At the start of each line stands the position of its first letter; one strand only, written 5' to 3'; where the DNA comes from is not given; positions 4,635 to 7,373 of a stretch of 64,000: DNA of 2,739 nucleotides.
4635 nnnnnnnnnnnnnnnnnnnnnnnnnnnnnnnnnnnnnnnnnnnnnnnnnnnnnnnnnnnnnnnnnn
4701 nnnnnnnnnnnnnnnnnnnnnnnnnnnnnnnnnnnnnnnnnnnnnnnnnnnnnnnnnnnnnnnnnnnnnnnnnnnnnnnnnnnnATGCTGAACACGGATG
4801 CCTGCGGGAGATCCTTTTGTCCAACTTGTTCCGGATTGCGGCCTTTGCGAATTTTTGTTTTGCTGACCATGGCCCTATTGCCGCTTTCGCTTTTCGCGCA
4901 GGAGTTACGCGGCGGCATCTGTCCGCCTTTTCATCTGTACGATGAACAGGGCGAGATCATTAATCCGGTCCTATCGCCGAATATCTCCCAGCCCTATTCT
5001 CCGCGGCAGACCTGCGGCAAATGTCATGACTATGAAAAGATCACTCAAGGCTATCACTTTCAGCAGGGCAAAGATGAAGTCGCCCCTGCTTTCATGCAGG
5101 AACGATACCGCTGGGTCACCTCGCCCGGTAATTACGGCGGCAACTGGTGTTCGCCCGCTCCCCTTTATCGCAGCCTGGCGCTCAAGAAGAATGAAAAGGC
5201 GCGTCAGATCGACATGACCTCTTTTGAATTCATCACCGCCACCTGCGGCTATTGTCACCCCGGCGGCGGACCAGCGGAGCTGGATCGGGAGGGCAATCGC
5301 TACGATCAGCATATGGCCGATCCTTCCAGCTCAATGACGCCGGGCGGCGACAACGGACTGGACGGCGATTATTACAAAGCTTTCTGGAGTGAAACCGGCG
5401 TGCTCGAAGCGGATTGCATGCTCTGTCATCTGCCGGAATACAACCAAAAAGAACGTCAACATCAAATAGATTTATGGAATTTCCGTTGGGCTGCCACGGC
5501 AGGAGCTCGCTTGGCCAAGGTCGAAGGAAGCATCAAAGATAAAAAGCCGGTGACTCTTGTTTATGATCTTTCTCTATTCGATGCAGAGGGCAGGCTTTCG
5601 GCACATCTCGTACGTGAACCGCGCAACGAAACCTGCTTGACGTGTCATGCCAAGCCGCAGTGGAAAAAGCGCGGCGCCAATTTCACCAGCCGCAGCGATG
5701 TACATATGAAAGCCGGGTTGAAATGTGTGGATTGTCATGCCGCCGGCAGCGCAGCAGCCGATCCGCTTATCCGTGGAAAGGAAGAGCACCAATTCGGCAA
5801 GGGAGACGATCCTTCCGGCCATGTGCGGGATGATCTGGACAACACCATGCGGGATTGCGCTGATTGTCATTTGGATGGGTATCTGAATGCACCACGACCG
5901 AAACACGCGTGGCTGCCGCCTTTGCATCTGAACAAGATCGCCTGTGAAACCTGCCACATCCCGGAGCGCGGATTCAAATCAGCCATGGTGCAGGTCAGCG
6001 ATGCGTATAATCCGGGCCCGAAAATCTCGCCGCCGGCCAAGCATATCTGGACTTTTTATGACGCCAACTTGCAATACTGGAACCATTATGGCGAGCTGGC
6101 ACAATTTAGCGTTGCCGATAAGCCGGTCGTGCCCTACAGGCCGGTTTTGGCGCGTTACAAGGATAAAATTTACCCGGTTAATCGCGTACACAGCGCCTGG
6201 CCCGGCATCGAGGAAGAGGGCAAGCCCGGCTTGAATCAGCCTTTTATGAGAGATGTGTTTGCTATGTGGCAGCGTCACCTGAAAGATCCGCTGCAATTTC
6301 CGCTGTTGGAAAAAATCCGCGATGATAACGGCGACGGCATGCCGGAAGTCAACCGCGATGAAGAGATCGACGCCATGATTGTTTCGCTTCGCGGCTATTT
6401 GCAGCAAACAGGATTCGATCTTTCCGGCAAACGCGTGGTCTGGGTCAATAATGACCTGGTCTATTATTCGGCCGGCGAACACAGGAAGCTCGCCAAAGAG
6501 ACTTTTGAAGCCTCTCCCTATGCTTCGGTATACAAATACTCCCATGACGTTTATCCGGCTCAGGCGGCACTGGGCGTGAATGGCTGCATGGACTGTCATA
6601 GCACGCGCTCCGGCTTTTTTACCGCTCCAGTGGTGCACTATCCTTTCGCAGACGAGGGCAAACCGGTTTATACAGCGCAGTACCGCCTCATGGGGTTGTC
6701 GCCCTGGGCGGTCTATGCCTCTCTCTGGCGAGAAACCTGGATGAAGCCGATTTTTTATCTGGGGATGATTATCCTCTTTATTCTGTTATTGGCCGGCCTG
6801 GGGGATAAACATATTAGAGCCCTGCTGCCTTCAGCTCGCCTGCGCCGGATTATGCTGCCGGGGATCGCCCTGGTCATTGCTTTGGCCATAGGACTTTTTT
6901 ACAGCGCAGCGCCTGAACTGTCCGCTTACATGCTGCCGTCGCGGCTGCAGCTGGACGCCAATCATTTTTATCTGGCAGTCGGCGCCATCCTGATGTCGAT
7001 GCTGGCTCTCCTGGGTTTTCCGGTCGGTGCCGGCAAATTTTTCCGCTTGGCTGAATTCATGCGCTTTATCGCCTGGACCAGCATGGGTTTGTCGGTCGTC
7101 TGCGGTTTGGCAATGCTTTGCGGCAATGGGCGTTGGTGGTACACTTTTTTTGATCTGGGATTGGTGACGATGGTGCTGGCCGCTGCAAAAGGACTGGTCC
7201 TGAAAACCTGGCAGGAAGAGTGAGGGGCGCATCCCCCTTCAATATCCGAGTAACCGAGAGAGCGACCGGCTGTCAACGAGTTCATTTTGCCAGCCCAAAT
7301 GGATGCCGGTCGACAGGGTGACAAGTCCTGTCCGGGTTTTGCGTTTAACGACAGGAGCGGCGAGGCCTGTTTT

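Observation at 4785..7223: Octaheme c-type cytochrome with membrane anchor sits directly behind arsR at the head of an ars operon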

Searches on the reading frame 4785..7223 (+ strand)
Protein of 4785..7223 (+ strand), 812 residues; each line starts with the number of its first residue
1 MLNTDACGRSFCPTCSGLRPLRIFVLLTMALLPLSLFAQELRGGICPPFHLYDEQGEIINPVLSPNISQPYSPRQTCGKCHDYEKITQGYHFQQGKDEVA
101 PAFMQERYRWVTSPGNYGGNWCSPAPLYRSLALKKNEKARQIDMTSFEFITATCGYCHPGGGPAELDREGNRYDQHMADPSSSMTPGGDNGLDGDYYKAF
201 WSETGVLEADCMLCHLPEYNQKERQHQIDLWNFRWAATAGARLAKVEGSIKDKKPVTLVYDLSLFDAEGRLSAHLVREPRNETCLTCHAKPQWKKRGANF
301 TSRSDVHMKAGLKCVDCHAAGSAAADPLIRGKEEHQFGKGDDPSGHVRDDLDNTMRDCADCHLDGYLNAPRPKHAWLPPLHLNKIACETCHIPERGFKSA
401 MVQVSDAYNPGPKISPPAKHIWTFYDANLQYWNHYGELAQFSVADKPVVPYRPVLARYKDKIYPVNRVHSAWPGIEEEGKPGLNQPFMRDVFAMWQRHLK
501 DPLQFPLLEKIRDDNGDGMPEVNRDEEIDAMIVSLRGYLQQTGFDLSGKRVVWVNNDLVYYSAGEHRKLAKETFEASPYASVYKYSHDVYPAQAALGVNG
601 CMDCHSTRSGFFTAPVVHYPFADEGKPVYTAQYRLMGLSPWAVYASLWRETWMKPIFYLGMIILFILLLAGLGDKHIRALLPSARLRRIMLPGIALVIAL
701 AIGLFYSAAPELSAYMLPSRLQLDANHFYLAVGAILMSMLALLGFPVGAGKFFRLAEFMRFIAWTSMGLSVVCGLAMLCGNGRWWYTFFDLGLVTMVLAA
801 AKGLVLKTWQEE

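Call 3: search_protein_families(library=pfam, proteins=[window:4785-7223:+], max_evalue=0.01)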
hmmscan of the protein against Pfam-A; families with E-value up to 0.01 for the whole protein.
window:4785-7223:+ (812 aa): 7 families
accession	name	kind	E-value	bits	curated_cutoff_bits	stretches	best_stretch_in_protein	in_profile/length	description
PF14522.11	Cytochrome_C7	-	1e-10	41.7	24.8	1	281-362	13-66/67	Cytochrome c7 and related cytochrome c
PF13435.11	Cytochrome_C554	-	8.3e-07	30.3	20.8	0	353-391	46-83/84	Cytochrome c554 and c-prime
PF14537.11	Cytochrom_c3_2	-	8e-06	26.7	25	0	306-391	1-64/79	Cytochrome c3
PF22113.1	Mtrc-MtrF_II-IV_dom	-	5e-05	23.3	30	1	204-323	77-168/176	Outer membrane cytochrome MtrC/MtrF-like, domains II/IV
PF02085.21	Cytochrom_CIII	-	5.9e-05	23.8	22.9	0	280-322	45-86/101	Class III cytochrome C family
PF22678.1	Cytochrom_c_NrfB-like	-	0.00012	23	27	1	278-328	30-74/89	Cytochrome c-type protein NrfB-like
PF09699.15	Paired_CXXCH_1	-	0.00042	20.4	20.6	0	271-290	19-38/41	Doubled CXXCH motif (Paired_CXXCH_1)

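Call 4: search_protein_families(library=ncbifam, proteins=[window:4785-7223:+], max_evalue=0.01)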
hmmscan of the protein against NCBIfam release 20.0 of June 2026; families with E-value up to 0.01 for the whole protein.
window:4785-7223:+ (812 aa): 11 families
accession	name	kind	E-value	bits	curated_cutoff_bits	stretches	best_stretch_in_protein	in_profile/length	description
TIGR04315.1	octaheme_Shew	subfamily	1.7e-09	37.3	375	1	272-395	136-254/440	tetrathionate reductase family octaheme c-type cytochrome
TIGR04314.1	methano7heme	equivalog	6.8e-08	31.8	250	1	207-394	105-283/494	methanogenesis multiheme c-type cytochrome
TIGR03146.1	cyt_nit_nrfB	equivalog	4.7e-07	30.2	166.6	1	278-392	8-117/145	cytochrome c nitrite reductase pentaheme subunit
NF008659.0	PRK11659.1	equivalog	9.5e-07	28.7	184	1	269-392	35-143/188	cytochrome c nitrite reductase pentaheme subunit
TIGR03153.1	cytochr_NrfH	equivalog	1.6e-06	28.2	134.2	0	352-408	25-76/138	cytochrome c nitrite reductase small subunit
TIGR04257.1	nanowire_3heme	domain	0.00012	22.2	40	0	282-323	24-63/75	c(7)-type cytochrome triheme domain-containing protein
NF043010.1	Cyt554_Nsmonas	equivalog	0.00016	21.2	400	0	355-410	80-134/238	cytochrome c-550 CycA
TIGR03508.1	decahem_SO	subfamily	0.00041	19.9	192.2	1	277-403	66-162/258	DmsE family decaheme c-type cytochrome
NF041198.1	UshA_like_PCGU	equivalog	0.00067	18.3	275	1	356-397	443-485/519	UshA-like (seleno)protein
TIGR03507.1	decahem_SO1788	subfamily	0.0036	15.8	209.3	0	277-324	265-308/672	OmcA/MtrC family decaheme c-type cytochrome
NF045713.1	CxxCH_16_HmcA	equivalog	0.0069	15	400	1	202-322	126-237/541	sulfate respiration complex hexadecaheme cytochrome HmcA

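Call 5: find_homologous_proteins(query=window:4785-7223:+)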
Query window:4785-7223:+ (812 aa): 1132 proteins with E <= 0.001 among 8000 candidates; the best 120 are listed.
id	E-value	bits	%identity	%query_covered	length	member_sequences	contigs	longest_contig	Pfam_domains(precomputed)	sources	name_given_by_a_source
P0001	0.0e+0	1908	100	98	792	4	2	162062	PF14537.12,PF13435.12,PF22678.2,PF14522.12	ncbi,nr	ncbi:MAG TPA: cytochrome c3 family protein [bacterium]|nr:cytochrome c3 family protein [bacterium] H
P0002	0.0e+0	1615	81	99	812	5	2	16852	PF13435.12,PF14522.12,PF22113.2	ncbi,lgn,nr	ncbi:hypothetical protein GX408_11775 [bacterium]|nr:hypothetical protein [bacterium]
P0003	0.0e+0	1077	58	93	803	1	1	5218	PF09699.16,PF14537.12,PF13435.12,PF22678.2,PF02085.22,PF14522.12,PF22113.2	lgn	-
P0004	0.0e+0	1068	56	95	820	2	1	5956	PF09699.16,PF14537.12,PF13435.12,PF22678.2,PF02085.22,PF14522.12,PF22113.2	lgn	-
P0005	0.0e+0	1064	57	93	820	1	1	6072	PF14537.12,PF13435.12,PF22678.2,PF02085.22,PF14522.12,PF22113.2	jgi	jgi:hypothetical protein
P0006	0.0e+0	1054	58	94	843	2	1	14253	PF14537.12,PF13435.12,PF14522.12,PF22113.2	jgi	jgi:hypothetical protein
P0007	0.0e+0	1053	58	93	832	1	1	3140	PF13435.12,PF14522.12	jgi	-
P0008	0.0e+0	1050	59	93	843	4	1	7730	PF14537.12,PF13435.12,PF14522.12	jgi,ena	-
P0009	0.0e+0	1049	59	93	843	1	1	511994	PF14537.12,PF13435.12,PF03264.20,PF14522.12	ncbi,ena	-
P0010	0.0e+0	1048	59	93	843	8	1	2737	PF14537.12,PF13435.12,PF14522.12,PF22113.2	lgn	-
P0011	0.0e+0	1047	59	93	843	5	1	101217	PF14537.12,PF13435.12,PF14522.12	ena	-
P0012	0.0e+0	1047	56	93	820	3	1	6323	PF13435.12,PF14522.12,PF22113.2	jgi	-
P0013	0.0e+0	1047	56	96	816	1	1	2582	PF13435.12,PF02085.22,PF14522.12,PF22113.2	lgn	-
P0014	0.0e+0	1046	57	94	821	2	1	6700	PF14537.12,PF13435.12,PF14522.12,PF22113.2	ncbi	ncbi:MAG: multiheme c-type cytochrome [Bacteroidales bacterium]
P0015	0.0e+0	1044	57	93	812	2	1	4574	PF14537.12,PF13435.12,PF03264.20,PF14522.12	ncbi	-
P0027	0.0e+0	1035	56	93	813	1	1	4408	PF09699.16,PF14537.12,PF13435.12,PF03264.20,PF02085.22,PF14522.12,PF22113.2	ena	-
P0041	0.0e+0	1018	55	96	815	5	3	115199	PF14537.12,PF13435.12,PF22678.2,PF03264.20,PF14522.12,PF22113.2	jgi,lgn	jgi:nitrate/TMAO reductase-like tetraheme cytochrome c subunit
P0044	0.0e+0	1015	56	93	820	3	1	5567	PF09699.16,PF14537.12,PF13435.12,PF22678.2,PF03264.20,PF14522.12,PF22113.2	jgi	jgi:hypothetical protein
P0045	0.0e+0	1012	56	96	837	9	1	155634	PF14522.12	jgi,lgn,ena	-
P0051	4.2e-295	999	55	93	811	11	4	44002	PF09699.16,PF13435.12,PF22678.2,PF03264.20,PF14522.12,PF22113.2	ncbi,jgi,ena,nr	ncbi:MAG TPA: hypothetical protein DHV48_00460 [Prolixibacteraceae bacterium]|nr:hypothetical protei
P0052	8.9e-295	998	53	96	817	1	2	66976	PF13435.12,PF22678.2,PF03264.20,PF14522.12,PF22113.2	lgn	-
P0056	1.0e-293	995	55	93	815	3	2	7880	PF14537.12,PF13435.12,PF22678.2,PF03264.20,PF14522.12,PF22113.2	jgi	jgi:hypothetical protein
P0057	1.0e-293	995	55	93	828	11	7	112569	PF14537.12,PF13435.12,PF22678.2,PF03264.20,PF02085.22,PF14522.12,PF22113.2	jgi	jgi:hypothetical protein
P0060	5.2e-293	992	54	95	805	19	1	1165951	PF14537.12,PF22678.2,PF02085.22,PF14522.12,PF22113.2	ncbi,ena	-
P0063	8.9e-293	992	55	93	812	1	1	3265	PF09699.16,PF14537.12,PF13435.12,PF22678.2,PF03264.20,PF14522.12,PF22113.2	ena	-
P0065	1.3e-292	991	54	94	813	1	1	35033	PF13435.12,PF22678.2,PF03264.20,PF14522.12,PF22113.2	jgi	-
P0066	2.2e-292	990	53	96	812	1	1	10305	PF09699.16,PF13435.12,PF22678.2,PF03264.20,PF14522.12,PF22113.2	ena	-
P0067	4.4e-292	989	54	94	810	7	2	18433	PF14537.12,PF13435.12,PF03264.20,PF02085.22,PF14522.12,PF22113.2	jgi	jgi:hypothetical protein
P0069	6.5e-292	989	53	96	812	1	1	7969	PF09699.16,PF13435.12,PF22678.2,PF03264.20,PF14522.12,PF22113.2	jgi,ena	-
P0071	8.3e-292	988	53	96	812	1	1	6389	PF09699.16,PF13435.12,PF22678.2,PF03264.20,PF14522.12,PF22113.2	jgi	-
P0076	3.0e-291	987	52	96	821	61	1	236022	PF09699.16,PF14537.12,PF13435.12,PF22678.2,PF03264.20,PF14522.12,PF22113.2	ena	-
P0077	3.0e-291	987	53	96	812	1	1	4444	PF09699.16,PF13435.12,PF22678.2,PF03264.20,PF14522.12,PF22113.2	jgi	-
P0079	1.2e-290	984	54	92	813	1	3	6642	PF09699.16,PF13435.12,PF22678.2,PF03264.20,PF14522.12,PF22113.2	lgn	-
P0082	2.9e-290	983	54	93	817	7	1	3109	PF14537.12,PF13435.12,PF22678.2,PF03264.20,PF14522.12,PF22113.2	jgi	-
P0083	4.8e-290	983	55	94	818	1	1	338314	PF14537.12,PF13435.12,PF03264.20,PF14522.12,PF22113.2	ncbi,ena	-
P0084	6.6e-290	982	52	96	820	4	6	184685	PF14537.12,PF13435.12,PF22678.2,PF03264.20,PF14522.12,PF22113.2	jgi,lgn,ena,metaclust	metaclust:\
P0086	1.1e-289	981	55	93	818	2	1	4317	PF14537.12,PF13435.12,PF03264.20,PF14522.12,PF22113.2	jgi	jgi:hypothetical protein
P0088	2.4e-289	980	52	95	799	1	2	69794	PF09699.16,PF13435.12,PF22678.2,PF03264.20,PF14522.12,PF22113.2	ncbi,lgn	-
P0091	5.1e-289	979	54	93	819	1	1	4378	PF22678.2,PF03264.20,PF14522.12,PF22113.2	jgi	jgi:hypothetical protein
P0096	1.2e-288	978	54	93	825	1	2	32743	PF09699.16,PF14537.12,PF13435.12,PF22678.2,PF03264.20,PF14522.12,PF22113.2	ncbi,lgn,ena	-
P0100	2.0e-288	977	58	84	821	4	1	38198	PF14537.12,PF13435.12,PF03264.20,PF14522.12,PF22113.2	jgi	jgi:hypothetical protein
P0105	5.0e-288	976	52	97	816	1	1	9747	PF14537.12,PF13435.12,PF22678.2,PF03264.20,PF14522.12,PF22113.2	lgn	-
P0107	6.3e-288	976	55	91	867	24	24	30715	PF14537.12,PF13435.12,PF14522.12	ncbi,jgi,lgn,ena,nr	ncbi:MAG TPA: multiheme c-type cytochrome [Dermatophilaceae bacterium]|nr:multiheme c-type cytochrom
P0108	8.5e-288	975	54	93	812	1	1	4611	PF09699.16,PF14537.12,PF13435.12,PF22678.2,PF03264.20,PF14522.12,PF22113.2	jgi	jgi:hypothetical protein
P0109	8.9e-288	975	53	94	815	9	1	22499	PF22678.2,PF03264.20,PF14522.12,PF22113.2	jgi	-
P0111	9.9e-288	975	54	94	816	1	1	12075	PF14537.12,PF13435.12,PF22678.2,PF03264.20,PF14522.12,PF22113.2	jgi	jgi:nitrate/TMAO reductase-like tetraheme cytochrome c subunit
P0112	1.0e-287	975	58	86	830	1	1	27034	PF14537.12,PF13435.12,PF03264.20,PF14522.12,PF22113.2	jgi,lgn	jgi:hypothetical protein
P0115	1.4e-287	974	53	95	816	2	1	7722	PF14537.12,PF13435.12,PF22678.2,PF03264.20,PF14522.12,PF22113.2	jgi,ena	-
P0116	1.5e-287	974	54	94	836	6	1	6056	PF14537.12,PF13435.12,PF03264.20,PF14522.12,PF22113.2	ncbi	-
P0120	3.1e-287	973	62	80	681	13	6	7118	PF13435.12,PF03264.20,PF14522.12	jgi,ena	jgi:hypothetical protein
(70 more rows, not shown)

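Call 7: find_related_loci(query=window:4845-7223:+, collection=genome_contigs, flank=10000)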
Query window:4845-7223:+ (792 aa) in genome_contigs; peptide patterns used: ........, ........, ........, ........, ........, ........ (x = any residue, [..] = any of these).
58 stretches matched a pattern; 46 encode a relative of the query (tblastn E <= 1e-3); 46 distinct loci.
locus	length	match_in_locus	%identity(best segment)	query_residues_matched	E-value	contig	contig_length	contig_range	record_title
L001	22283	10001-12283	57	25-778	0e+0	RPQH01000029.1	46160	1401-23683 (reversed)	MAG: Ignavibacteriae bacterium isolate metabat2.211 metabat2.211_Contig_420319, whole genome shotgun sequence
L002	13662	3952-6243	57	24-785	0e+0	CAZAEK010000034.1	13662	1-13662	MAG TPA_asm: uncultured Ignavibacterium sp. isolate binchicken_co58_107 genome assembly, contig: NODE_3571_length_13662_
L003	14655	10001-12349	55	3-777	0e+0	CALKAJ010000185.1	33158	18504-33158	MAG TPA_asm: uncultured Ignavibacteriae bacterium isolate SRR6007446_bin.4_CONCOCT_v1.1_MAG genome assembly, contig: ERZ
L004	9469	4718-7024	54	22-792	0e+0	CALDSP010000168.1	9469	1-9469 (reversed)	MAG: uncultured Leptospiraceae bacterium isolate L1_Bin_Bin_87_1 genome assembly, contig: c_000000229121, whole genome s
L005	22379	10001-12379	51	1-792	0e+0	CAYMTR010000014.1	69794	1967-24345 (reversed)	MAG TPA_asm: uncultured Prolixibacteraceae bacterium isolate SRP294416_co1_202 genome assembly, contig: NODE_464_length_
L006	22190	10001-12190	57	22-758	0e+0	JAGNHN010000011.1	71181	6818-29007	MAG: Lentimicrobiaceae bacterium isolate Go_SlDig_bin_16 Go_SlDig_885_length_71181_cov_11.723773, whole genome shotgun s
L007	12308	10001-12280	54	3-758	0e+0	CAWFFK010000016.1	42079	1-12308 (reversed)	MAG: uncultured Bacteroidales bacterium isolate MFD02416.bin.2.233 genome assembly, contig: contig_77775, whole genome s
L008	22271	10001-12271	54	22-780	0e+0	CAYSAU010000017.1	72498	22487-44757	MAG TPA_asm: uncultured Prolixibacteraceae bacterium isolate SRP278314_co2_362 genome assembly, contig: NODE_614_length_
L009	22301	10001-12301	51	22-790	0e+0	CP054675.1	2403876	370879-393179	MAG: Candidatus Tepidiaquacella proteinivora isolate Ch128a chromosome, complete genome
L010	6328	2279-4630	53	6-778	0e+0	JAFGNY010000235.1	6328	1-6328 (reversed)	MAG: Bacteroidales bacterium isolate Zod_Metabat.574 k87_6253675, whole genome shotgun sequence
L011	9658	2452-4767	52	18-791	0e+0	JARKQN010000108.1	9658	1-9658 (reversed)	MAG: Bacteroidales bacterium isolate Reactor_maxbin.115 k141_846614, whole genome shotgun sequence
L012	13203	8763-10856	57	22-723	0e+0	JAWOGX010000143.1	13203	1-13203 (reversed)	MAG: Bacteroidales bacterium isolate CWP4-1.bin.169 k191_518470, whole genome shotgun sequence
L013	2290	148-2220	57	22-716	0e+0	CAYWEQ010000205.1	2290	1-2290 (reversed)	MAG TPA_asm: uncultured Rikenellaceae bacterium isolate SRP080215_co1_37 genome assembly, contig: NODE_138578_length_229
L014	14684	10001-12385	52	3-785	0e+0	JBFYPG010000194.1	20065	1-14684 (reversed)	MAG: Bacteroidales bacterium isolate PPR_0149 k121_2288401, whole genome shotgun sequence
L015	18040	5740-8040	53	12-780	0e+0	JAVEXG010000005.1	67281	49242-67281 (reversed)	MAG: Bacteroidales bacterium isolate BF4_167 NODE_1160_length_67281_cov_11.264586_Biofilm4, whole genome shotgun sequenc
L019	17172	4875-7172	51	24-788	0e+0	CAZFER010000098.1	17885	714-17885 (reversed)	MAG TPA_asm: uncultured bacterium isolate SRP141376_co4_53 genome assembly, contig: NODE_5414_length_17885_cov_9.213404,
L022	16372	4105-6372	49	24-779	0e+0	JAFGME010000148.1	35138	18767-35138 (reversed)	MAG: Bacteroidales bacterium isolate Zod_Metabat.457 k87_4922405, whole genome shotgun sequence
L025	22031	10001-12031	53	24-688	0e+0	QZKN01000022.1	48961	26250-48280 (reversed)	MAG: Candidatus Omnitrophota bacterium isolate SURF_12 Ga0104751_1000980, whole genome shotgun sequence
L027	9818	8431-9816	60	4-456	0e+0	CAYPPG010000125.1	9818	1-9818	MAG TPA_asm: uncultured bacterium isolate SRP141376_co4_190 genome assembly, contig: NODE_11361_length_9818_cov_10.82997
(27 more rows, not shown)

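Call 19: predict_structure(alignment_id=A1)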
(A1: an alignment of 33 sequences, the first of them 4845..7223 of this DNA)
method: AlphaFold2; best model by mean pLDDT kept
length: 792 residues; sequences in the alignment: 33
mean_pLDDT: 68.3   pTM: 0.64
mean pLDDT of the five models: 68.3, 62.4, 59.9, 58.3, 56.0
residues with pLDDT >= 90: 111; 70-90: 325; 50-70: 141; < 50: 215
segments of 3 or more residues with pLDDT < 50: 11-25, 65-78, 93-111, 124-128, 131-134, 137-144, 255-337, 345-350, 352-360, 378-380, 384-387, 392-399, 414-428, 561-577
pLDDT, mean of each block of 10 residues (from residue 1): 52 38 53 87 83 74 47 47 68 43 39 67 52 48 54 78 80 74 69 63 83 85 89 89 88 53 41 34 41 39 42 38 41 44 49 47 56 51 49 47 67 45 43 72 70 86 76 84 93 72 88 94 89 90 91 74 41 46 75 85 80 87 88 89 87 73 74 77 81 75 81 93 74 87 96 86 83 95 83 61
secondary structure, 60 per line:
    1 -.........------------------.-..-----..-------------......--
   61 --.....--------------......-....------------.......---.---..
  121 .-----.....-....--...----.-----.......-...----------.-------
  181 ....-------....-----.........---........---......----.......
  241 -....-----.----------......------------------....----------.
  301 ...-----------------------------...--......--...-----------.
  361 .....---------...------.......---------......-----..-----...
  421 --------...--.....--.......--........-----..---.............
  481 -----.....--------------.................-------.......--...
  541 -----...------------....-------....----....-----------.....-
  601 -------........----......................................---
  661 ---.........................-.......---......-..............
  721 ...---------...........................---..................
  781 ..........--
elements in order (helices of 4 or more, strands of 3 or more residues): H2-10 H53-58 H63-67 H82-87 H89-92 H105-111 H127-131 H133-136 H153-158 H181-184 H192-195 H201-209 H213-220 E224-229 E234-240 H262-267 H286-289 H300-303 H338-343 H360-364 E375-377 E384-390 E400-405 E429-431 E434-438 E441-447 E450-457 H468-480 H486-490 H505-521 E529-535 E538-540 E546-548 E561-564 H572-575 H580-583 E595-599 E608-611 H612-615 H620-657 H664-688 H690-696 H700-705 H707-723 H733-759 H763-790
